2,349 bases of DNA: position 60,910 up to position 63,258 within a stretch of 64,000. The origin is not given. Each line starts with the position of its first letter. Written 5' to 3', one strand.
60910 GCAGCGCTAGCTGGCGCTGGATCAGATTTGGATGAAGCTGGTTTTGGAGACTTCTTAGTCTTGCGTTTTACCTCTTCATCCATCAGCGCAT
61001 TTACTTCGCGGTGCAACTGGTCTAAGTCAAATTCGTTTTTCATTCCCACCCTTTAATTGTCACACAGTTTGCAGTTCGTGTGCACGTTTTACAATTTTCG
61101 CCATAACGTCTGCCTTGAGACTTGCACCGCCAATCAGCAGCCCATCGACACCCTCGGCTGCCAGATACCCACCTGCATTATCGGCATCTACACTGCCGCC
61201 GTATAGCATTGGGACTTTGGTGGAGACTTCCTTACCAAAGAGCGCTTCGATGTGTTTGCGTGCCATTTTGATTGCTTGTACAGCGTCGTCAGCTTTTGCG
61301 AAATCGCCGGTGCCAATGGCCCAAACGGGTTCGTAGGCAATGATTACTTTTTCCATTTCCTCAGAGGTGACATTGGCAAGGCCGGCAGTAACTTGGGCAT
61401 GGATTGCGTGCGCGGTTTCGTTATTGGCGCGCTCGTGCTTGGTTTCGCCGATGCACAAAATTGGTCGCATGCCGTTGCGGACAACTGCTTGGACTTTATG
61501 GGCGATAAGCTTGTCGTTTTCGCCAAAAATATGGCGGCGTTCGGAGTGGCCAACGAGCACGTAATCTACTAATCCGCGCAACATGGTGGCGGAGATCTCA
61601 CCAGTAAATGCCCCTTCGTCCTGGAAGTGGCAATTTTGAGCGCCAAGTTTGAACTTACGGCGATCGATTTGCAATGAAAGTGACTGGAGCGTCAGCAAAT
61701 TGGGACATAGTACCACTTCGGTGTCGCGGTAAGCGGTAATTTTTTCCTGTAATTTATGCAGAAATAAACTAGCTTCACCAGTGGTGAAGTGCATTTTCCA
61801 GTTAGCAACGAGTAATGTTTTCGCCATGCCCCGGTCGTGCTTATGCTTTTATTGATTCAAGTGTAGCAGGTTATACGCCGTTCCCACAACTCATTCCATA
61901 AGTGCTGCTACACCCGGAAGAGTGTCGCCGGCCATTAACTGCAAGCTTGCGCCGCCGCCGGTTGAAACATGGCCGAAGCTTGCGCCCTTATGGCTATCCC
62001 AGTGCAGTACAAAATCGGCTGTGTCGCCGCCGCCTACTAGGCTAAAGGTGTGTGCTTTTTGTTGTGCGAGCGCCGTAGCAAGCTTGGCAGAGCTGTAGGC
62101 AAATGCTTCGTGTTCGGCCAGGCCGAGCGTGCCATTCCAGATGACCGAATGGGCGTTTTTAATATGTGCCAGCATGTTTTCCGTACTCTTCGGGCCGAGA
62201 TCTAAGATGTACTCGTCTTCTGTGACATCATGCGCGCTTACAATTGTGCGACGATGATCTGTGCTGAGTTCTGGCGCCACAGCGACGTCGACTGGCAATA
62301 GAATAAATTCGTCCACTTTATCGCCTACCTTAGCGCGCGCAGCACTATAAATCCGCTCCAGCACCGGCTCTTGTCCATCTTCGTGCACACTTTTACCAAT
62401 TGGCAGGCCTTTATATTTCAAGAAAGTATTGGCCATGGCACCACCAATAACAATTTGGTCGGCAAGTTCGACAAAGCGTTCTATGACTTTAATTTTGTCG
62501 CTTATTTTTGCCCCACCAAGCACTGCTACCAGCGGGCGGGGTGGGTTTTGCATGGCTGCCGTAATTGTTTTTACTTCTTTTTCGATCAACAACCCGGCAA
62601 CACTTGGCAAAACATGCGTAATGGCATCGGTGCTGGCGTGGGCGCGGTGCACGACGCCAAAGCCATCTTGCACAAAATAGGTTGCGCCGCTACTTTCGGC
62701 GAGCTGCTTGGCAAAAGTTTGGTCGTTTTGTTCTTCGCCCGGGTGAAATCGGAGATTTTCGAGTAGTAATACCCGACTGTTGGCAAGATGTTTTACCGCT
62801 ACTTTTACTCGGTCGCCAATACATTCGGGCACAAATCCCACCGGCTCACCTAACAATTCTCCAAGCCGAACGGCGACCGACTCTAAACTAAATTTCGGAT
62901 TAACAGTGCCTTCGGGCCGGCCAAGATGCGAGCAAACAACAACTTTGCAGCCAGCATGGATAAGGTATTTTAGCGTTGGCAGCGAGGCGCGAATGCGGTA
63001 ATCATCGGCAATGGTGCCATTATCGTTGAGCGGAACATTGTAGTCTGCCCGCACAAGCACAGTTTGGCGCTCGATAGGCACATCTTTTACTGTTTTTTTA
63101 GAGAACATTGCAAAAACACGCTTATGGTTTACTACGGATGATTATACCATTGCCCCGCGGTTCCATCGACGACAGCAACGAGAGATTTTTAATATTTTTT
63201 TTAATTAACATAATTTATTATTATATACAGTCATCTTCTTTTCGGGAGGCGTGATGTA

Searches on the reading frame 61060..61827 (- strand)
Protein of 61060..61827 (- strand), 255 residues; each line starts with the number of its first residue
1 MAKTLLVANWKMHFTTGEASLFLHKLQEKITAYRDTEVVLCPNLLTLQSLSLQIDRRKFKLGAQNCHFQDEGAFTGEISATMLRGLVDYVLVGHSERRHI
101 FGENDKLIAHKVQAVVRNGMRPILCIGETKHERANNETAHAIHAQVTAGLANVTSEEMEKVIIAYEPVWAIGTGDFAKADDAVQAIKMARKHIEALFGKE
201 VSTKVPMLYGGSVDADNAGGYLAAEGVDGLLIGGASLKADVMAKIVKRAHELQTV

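Call 84: search_protein_families(library=pfam, max_evalue=0.00001, proteins=[window:61060-61827:-])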
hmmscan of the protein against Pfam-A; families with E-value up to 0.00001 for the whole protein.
window:61060-61827:- (255 aa): 1 family
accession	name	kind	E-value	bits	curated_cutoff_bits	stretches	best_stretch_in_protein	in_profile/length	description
PF00121.24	TIM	-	1.2e-83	280.8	20.1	1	5-248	2-244/245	Triosephosphate isomerase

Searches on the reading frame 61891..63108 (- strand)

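Call 84: search_protein_families(library=pfam, max_evalue=0.00001, proteins=[window:61891-63108:-])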
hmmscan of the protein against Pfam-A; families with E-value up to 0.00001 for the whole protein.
window:61891-63108:- (405 aa): 1 family
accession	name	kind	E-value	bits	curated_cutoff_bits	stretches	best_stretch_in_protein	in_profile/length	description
PF00162.24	PGK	-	6.5e-129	430.7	27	1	7-394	1-378/379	Phosphoglycerate kinase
